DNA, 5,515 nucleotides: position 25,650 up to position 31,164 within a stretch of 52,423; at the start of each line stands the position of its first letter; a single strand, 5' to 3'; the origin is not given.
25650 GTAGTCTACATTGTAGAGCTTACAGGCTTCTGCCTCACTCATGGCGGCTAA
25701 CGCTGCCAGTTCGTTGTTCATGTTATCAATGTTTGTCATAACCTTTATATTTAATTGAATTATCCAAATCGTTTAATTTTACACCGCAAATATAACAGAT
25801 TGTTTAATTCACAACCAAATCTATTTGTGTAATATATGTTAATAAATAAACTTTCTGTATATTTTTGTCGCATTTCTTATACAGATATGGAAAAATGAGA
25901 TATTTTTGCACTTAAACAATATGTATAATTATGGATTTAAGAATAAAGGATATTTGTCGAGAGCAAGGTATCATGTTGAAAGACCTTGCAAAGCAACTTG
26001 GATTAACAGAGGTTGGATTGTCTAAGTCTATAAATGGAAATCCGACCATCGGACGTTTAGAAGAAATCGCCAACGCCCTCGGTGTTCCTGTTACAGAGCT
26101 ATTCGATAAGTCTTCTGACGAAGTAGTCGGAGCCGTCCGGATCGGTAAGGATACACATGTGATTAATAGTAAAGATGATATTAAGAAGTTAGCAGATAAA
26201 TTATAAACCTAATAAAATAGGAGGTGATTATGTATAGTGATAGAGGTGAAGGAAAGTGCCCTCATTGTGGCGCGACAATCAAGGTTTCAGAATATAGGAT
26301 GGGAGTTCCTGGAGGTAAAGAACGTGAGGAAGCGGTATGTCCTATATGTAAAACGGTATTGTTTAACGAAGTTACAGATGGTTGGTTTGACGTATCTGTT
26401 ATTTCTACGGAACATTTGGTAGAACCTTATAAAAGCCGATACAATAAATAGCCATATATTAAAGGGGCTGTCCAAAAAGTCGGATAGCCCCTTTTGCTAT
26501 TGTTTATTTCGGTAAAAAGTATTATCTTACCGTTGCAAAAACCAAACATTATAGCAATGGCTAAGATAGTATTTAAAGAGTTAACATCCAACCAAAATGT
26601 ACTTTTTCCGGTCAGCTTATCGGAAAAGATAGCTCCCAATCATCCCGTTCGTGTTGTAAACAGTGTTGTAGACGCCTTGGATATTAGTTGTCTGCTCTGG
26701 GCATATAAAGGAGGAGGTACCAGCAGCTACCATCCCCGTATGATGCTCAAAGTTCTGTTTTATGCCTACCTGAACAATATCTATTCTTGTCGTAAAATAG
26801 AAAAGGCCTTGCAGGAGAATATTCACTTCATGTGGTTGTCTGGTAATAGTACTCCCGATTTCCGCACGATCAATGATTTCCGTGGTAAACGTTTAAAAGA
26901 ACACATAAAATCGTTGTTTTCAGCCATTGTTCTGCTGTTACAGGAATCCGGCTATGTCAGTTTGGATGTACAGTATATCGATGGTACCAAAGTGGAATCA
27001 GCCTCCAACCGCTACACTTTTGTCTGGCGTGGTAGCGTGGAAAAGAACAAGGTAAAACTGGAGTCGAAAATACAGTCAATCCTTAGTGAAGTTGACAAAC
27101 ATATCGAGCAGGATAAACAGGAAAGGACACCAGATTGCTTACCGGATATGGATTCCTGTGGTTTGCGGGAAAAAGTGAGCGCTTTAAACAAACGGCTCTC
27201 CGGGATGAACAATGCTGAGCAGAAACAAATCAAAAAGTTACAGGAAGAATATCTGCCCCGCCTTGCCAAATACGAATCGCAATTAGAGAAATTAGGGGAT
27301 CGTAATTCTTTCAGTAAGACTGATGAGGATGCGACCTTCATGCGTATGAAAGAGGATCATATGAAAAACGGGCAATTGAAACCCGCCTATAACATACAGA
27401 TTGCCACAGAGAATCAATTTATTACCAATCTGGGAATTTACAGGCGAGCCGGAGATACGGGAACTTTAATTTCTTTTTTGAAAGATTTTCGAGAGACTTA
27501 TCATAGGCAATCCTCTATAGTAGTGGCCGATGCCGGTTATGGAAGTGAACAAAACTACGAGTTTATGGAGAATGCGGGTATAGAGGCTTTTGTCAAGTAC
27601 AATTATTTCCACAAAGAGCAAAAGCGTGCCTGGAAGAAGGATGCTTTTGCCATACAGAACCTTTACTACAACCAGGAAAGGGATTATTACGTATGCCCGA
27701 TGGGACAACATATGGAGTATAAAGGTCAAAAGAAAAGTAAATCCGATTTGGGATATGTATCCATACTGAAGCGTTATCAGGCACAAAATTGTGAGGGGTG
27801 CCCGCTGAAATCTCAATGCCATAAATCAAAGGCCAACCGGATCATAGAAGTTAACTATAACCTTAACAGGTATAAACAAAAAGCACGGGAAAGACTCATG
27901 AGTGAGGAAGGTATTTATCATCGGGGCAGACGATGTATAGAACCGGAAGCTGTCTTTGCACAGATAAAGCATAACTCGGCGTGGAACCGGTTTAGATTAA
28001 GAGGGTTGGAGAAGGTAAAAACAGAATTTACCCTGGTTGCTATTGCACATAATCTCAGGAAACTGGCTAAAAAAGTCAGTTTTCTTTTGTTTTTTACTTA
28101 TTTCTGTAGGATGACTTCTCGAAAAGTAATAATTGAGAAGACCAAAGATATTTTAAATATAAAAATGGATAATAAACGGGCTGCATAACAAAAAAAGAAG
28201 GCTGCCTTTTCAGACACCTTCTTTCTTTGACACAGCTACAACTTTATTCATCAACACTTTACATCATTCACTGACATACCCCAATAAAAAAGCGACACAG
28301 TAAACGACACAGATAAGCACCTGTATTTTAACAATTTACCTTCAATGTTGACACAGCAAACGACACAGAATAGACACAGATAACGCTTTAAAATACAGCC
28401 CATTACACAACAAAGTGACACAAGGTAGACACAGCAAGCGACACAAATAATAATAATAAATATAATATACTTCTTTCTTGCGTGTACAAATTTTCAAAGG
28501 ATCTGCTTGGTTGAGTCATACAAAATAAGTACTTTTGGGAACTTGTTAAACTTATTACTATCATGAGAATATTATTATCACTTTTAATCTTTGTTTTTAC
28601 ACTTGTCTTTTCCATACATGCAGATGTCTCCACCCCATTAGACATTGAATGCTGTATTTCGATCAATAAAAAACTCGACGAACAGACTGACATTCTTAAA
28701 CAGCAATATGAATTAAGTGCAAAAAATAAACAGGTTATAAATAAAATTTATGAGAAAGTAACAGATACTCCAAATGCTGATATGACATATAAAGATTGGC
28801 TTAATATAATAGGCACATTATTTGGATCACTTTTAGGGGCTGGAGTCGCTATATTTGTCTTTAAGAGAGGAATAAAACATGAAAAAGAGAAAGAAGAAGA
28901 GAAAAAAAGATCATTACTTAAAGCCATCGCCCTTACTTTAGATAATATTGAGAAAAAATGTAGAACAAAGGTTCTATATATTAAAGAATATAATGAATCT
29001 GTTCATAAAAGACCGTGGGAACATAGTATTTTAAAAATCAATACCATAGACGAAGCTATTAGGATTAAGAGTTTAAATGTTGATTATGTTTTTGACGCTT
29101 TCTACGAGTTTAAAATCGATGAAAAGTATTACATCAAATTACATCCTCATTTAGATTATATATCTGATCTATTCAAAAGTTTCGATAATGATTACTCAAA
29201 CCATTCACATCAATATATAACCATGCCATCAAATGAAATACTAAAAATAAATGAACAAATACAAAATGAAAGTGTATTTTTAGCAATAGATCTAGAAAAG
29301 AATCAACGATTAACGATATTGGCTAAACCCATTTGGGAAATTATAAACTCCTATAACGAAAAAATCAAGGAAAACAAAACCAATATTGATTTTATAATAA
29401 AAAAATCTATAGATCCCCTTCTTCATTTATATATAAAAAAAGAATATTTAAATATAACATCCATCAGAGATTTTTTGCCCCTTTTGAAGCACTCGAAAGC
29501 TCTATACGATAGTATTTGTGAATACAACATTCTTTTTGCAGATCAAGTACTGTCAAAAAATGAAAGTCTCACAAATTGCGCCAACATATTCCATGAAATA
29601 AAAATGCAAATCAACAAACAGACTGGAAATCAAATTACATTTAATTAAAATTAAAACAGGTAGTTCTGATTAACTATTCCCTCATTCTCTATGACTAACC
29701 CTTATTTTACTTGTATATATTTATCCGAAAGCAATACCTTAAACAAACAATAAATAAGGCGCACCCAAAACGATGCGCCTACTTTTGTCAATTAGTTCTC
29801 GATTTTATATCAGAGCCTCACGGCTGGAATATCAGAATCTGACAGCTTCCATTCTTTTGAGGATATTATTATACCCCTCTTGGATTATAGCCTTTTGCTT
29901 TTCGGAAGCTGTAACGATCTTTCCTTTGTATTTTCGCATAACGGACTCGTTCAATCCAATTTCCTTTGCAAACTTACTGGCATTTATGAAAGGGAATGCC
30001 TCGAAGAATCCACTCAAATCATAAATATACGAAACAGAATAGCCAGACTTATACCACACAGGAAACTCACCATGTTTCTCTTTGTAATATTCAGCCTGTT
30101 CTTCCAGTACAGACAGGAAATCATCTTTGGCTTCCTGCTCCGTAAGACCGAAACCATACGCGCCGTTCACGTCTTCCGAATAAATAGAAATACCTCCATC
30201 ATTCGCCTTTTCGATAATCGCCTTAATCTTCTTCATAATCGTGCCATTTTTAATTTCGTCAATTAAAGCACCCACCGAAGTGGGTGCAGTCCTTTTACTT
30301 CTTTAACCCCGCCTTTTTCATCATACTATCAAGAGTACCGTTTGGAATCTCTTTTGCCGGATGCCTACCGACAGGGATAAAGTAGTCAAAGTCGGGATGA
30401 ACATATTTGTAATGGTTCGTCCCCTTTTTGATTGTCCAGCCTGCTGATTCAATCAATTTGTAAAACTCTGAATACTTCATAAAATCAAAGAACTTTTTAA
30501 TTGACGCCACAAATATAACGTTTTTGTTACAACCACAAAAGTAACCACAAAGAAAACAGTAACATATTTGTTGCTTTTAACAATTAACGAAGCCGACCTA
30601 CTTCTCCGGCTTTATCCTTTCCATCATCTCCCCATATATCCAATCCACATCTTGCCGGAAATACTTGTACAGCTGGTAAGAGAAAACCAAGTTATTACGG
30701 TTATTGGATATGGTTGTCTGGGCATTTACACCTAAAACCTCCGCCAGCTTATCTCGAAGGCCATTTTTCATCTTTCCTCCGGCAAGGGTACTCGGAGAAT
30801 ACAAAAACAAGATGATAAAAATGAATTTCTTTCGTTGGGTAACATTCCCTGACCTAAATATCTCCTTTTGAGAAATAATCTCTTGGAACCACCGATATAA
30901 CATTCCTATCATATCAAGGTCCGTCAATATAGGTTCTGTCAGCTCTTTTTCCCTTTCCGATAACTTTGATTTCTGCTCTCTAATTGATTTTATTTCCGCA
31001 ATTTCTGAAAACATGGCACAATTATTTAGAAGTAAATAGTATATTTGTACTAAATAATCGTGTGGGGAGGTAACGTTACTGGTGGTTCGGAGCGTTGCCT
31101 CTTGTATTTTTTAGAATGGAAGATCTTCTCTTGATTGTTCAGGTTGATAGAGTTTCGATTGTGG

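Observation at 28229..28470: Iteron-like array of ten GACACAG repeats followed by a pure A/T tract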

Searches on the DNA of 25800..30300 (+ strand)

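Call 7: search_dna_similar(query=window:25800-30300:+, collection=phages, mode=near, max_rows=20)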
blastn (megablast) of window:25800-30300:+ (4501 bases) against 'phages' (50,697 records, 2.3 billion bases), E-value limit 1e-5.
Records with a match: 1; places in all: 1; records where one place covers at least 80% of the query: 0.
Best place of each record, by identity: 80-90% 1.
By first word of the organism name: Bacteroides 1.
By host as written in the record: Bacteroides salyersiae BG8 1.
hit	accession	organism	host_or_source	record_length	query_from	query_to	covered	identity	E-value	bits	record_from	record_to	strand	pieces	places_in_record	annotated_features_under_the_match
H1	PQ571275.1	Bacteroides phage BS-TP2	Bacteroides salyersiae BG8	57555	3946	4501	12%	87.1%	2e-175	623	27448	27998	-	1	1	type II toxin-antitoxin system HicB family antitoxin | putative mRNA interferase HicA 1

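Call 9: get_annotated_region(hit=H1, flank=8000)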
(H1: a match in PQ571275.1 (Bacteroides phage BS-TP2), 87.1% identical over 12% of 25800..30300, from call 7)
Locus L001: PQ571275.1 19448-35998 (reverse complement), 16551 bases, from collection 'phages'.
description: Bacteroides phage BS-TP2, complete genome.
organism: Bacteroides phage BS-TP2 (NCBI taxid 3385222)
taxonomy: Viruses
host: Bacteroides salyersiae BG8; source: sewage from septic tank; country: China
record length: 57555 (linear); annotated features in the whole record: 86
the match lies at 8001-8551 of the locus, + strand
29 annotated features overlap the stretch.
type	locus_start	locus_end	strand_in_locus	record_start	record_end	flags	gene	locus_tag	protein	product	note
CDS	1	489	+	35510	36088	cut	-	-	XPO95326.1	HNH endonuclease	BS-TP2_gp59; BS-TP2_gp59; Annot2=(structure alignment-afuniprot50) AF-A0A0R1VI04-F1-model_v4 Homing ...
CDS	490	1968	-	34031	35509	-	-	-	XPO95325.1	Portal protein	BS-TP2_gp58; BS-TP2_gp58; Annot2=(hmm profile search-phrog [Rank2]) phrog_64 portal protein;Annot3=(structure ...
CDS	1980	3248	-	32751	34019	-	-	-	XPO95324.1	terminase large subunit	BS-TP2_gp57; BS-TP2_gp57; Annot2=(structure alignment-afuniprot50) AF-A0A2N2G7T3-F1-model_v4 Terminase_3 ...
CDS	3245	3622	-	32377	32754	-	-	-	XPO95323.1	DUF5681 domain-containing protein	BS-TP2_gp56; BS-TP2_gp56; None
CDS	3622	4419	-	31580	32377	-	-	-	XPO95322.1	ParB-like nuclease domain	BS-TP2_gp55; BS-TP2_gp55; Annot2=(structure alignment-afuniprot50) AF-A0A0F9GE21-F1-model_v4 ParB domain-containing ...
CDS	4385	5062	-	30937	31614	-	-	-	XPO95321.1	phosphoadenosine phosphosulfate reductase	BS-TP2_gp54; BS-TP2_gp54; Annot2=(structure alignment-afuniprot50) AF-A0A6N2RG39-F1-model_v4 Phosphoadenosine ...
CDS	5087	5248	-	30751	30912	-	-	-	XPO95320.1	hypothetical protein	BS-TP2_gp53; BS-TP2_gp53; None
CDS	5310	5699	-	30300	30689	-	-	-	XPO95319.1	ASCH domain-containing protein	BS-TP2_gp52; BS-TP2_gp52; None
CDS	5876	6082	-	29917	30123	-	-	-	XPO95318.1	DUF3873 domain-containing protein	BS-TP2_gp51; BS-TP2_gp51; Annot2=(structure alignment-afuniprot50) AF-A0A174VPS2-F1-model_v4 DUF based on B. Theta Gene ...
CDS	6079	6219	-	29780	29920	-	-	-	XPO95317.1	hypothetical protein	BS-TP2_gp50; BS-TP2_gp50; None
CDS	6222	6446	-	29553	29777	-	-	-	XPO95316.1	hypothetical protein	BS-TP2_gp49; BS-TP2_gp49; None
CDS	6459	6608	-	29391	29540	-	-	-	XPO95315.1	hypothetical protein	BS-TP2_gp48; BS-TP2_gp48; None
CDS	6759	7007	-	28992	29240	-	-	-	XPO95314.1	hypothetical protein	BS-TP2_gp47; BS-TP2_gp47; None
CDS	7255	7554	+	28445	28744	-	-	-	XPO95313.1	transcriptional regulator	BS-TP2_gp46; BS-TP2_gp46; Annot2=(structure alignment-afuniprot50) AF-E5X395-F1-model_v4 Helix-turn-helix ...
CDS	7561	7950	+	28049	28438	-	-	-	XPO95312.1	Alpha-D-ribose 1-methylphosphonate 5-triphosphate diphosphatase PhnM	BS-TP2_gp45; BS-TP2_gp45; Annot2=(structure alignment-afuniprot50) AF-A0A0D1F4H4-F1-model_v4 Whole genome shotgun ...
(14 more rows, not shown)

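Call 81: search_dna_similar(query=window:28221-28480:+, collection=phages, mode=distant, max_evalue=0.001, max_rows=25)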
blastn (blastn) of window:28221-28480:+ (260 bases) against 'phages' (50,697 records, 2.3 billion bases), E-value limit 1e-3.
No match.

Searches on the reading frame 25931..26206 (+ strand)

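Call 8: search_protein_families(library=pfam, proteins=[window:25931-26206:+], max_evalue=0.01)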
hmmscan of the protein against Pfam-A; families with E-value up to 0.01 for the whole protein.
window:25931-26206:+ (91 aa): 5 families
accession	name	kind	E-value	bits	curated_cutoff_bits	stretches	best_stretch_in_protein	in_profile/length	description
PF01381.28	HTH_3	-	1.4e-08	35.1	23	1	5-57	1-55/55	Helix-turn-helix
PF13443.12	HTH_26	-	1.7e-08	35.1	22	1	4-59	1-59/63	Cro/C1-type HTH DNA-binding domain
PF04760.21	IF2_N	-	0.00026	21.1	25.3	0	3-35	4-35/53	Translation initiation factor IF-2, N-terminal region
PF12844.13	HTH_19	-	0.00035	20.8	30.2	1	4-60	3-61/64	Helix-turn-helix domain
PF13693.12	HTH_35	-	0.00038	20.8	25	1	6-58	8-59/75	Winged helix-turn-helix DNA-binding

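Call 33: search_protein_families(library=phrogs, proteins=[window:25931-26206:+], max_evalue=0.001)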
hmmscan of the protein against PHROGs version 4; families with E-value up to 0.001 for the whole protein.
window:25931-26206:+ (91 aa): 9 families
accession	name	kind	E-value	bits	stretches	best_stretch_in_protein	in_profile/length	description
phrog_8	-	transcription regulation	1.1e-11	45.8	1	4-64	80-142/346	transcriptional regulator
phrog_4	-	transcription regulation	3.1e-07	30.7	1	4-65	140-199/400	transcriptional repressor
phrog_2967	-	transcription regulation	3.3e-06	27.8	1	4-73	14-78/225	transcriptional regulator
phrog_3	-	transcription regulation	3.4e-06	28.1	1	3-65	91-153/430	transcriptional repressor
phrog_2439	-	transcription regulation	6.5e-06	26.3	1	4-61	11-70/367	transcriptional regulator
phrog_1373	-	transcription regulation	5.1e-05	24.3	1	5-58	68-123/166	transcriptional regulator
phrog_2328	-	transcription regulation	0.00015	22.6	1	4-59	19-76/128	transcriptional repressor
phrog_4779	-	transcription regulation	0.00035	22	1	4-46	6-48/98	transcriptional regulator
phrog_4583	-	transcription regulation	0.00058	20.8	1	10-63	20-75/81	transcriptional repressor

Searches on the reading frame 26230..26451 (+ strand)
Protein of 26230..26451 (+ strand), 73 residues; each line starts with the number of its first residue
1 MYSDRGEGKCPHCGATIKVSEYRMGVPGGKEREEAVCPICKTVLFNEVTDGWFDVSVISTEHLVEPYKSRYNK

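Call 25: search_protein_families(library=pfam, proteins=[window:26230-26451:+], max_evalue=1)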
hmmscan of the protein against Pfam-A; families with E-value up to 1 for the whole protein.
window:26230-26451:+ (73 aa): 56 families (the best 25 are shown)
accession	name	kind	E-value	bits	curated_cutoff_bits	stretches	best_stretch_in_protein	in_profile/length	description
PF05605.18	zf-Di19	-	0.00017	22.2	27.5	1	9-46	4-39/54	Drought induced 19 protein (Di19), zinc-binding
PF14803.11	Zn_ribbon_Nudix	-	0.00029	21.1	25.6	1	10-43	3-31/34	Nudix N-terminal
PF15616.11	TerY_C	-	0.00035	21.1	28.4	1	5-56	72-125/129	TerY-C metal binding domain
PF13248.11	Zn_ribbon_3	-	0.00058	19.7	27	1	9-17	4-11/26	zinc-ribbon domain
PF21276.3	ZNF512_C2HC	-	0.001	19.1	27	1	30-44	9-23/38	Zinc finger protein 512, C2HC zinc finger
PF24463.1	DUF7577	-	0.0042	17.1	28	1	9-22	4-16/27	Domain of unknown function (DUF7577)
PF23548.1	Zn_ribbon_FGT1_2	-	0.0051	16.8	27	1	9-20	22-33/35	FORGETTER1 second zinc ribbon domain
PF17848.7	Zn_ribbon_ACC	-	0.0074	16.9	24.5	1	9-18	3-12/26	Acetyl-CoA carboxylase zinc finger domain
PF19335.5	HMBD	-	0.0074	16.7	23.6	1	7-15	15-23/28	Heavy metal binding domain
PF21344.3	Zn_ribbon_LysW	-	0.0085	16.2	27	1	9-21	2-14/46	Alpha-aminoadipate carrier protein LysW-like, globular domain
PF09723.15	Zn_ribbon_8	-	0.01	16.3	34.4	0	4-15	23-34/41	Zinc ribbon domain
PF14616.11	Rua1_C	-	0.013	16.2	27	0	30-56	19-43/122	Transcription regulator Rua1, C-terminal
PF25207.1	DUF7837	-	0.013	15.9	27.8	1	8-43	6-43/47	Domain of unknown function (DUF7837)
PF24440.1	DUF7559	-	0.02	15.6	27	0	22-42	23-43/52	Family of unknown function (DUF7559)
PF20173.3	ZnF_RZ-type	-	0.023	14.8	27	1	7-18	31-42/54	RZ type zinc finger domain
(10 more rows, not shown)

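Call 33: search_protein_families(library=phrogs, proteins=[window:26230-26451:+], max_evalue=0.001)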
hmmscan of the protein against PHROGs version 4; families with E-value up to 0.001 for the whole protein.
window:26230-26451:+ (73 aa): 1 family
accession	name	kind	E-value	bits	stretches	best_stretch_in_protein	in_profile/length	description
phrog_3786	-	unknown function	0.00058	20.8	0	9-57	35-81/86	-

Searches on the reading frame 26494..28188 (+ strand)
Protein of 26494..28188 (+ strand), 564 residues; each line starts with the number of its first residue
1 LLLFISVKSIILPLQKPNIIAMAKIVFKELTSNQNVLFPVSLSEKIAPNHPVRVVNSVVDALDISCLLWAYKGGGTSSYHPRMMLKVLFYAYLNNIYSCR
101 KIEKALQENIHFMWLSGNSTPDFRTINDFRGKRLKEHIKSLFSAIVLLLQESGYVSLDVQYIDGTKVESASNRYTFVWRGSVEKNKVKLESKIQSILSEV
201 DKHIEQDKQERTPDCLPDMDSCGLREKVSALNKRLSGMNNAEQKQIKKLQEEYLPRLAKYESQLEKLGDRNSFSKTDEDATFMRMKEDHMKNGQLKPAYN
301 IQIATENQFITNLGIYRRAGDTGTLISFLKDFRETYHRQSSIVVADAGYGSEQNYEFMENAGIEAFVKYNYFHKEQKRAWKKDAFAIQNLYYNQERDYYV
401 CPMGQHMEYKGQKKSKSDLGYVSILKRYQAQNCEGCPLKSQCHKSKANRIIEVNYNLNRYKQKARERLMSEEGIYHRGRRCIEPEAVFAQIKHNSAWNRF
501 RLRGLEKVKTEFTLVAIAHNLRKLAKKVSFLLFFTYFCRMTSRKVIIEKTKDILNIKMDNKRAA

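Call 8: search_protein_families(library=pfam, proteins=[window:26494-28188:+], max_evalue=0.01)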
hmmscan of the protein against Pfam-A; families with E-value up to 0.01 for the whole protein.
window:26494-28188:+ (564 aa): 3 families
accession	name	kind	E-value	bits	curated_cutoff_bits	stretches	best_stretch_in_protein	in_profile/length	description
PF13751.12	DDE_Tnp_1_6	-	8.4e-37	126.7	25.1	1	400-524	1-124/125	Transposase DDE domain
PF05598.16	DUF772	-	4.5e-24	84.7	23.1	1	75-144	1-73/74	Transposase domain (DUF772)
PF01609.27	DDE_Tnp_1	-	7.9e-13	49.1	23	1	279-521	10-200/200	Transposase DDE domain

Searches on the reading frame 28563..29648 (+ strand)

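Call 8: search_protein_families(library=pfam, proteins=[window:28563-29648:+], max_evalue=0.01)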
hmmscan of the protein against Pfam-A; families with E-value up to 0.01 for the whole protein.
window:28563-29648:+ (361 aa): 0 families

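Call 33: search_protein_families(library=phrogs, proteins=[window:28563-29648:+], max_evalue=0.001)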
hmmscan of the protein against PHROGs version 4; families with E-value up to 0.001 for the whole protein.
window:28563-29648:+ (361 aa): 1 family
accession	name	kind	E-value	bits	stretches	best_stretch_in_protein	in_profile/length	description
phrog_1350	-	lysis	5.1e-07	30.7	1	73-131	23-81/97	holin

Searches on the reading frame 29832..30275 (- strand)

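Call 8: search_protein_families(library=pfam, proteins=[window:29832-30275:-], max_evalue=0.01)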
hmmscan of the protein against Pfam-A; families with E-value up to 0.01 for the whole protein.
window:29832-30275:- (147 aa): 0 families

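Call 25: search_protein_families(library=pfam, proteins=[window:29832-30275:-], max_evalue=1)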
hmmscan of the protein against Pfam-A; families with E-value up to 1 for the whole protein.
window:29832-30275:- (147 aa): 1 family
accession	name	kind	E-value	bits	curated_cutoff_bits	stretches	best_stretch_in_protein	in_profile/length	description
PF12910.14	PHD_like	-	0.11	12.9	27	1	14-66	53-105/141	Antitoxin of toxin-antitoxin, RelE / RelB, TA system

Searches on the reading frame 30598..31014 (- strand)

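Call 8: search_protein_families(library=pfam, proteins=[window:30598-31014:-], max_evalue=0.01)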
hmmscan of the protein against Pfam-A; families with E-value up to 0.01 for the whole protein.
window:30598-31014:- (138 aa): 0 families

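Call 25: search_protein_families(library=pfam, proteins=[window:30598-31014:-], max_evalue=1)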
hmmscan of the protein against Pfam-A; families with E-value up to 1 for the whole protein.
window:30598-31014:- (138 aa): 0 families

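Call 33: search_protein_families(library=phrogs, proteins=[window:30598-31014:-], max_evalue=0.001)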
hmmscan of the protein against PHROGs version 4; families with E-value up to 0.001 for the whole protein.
window:30598-31014:- (138 aa): 1 family
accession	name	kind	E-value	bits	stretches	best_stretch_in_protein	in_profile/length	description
phrog_38368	-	unknown function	9.7e-17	62.4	1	5-134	16-144/150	-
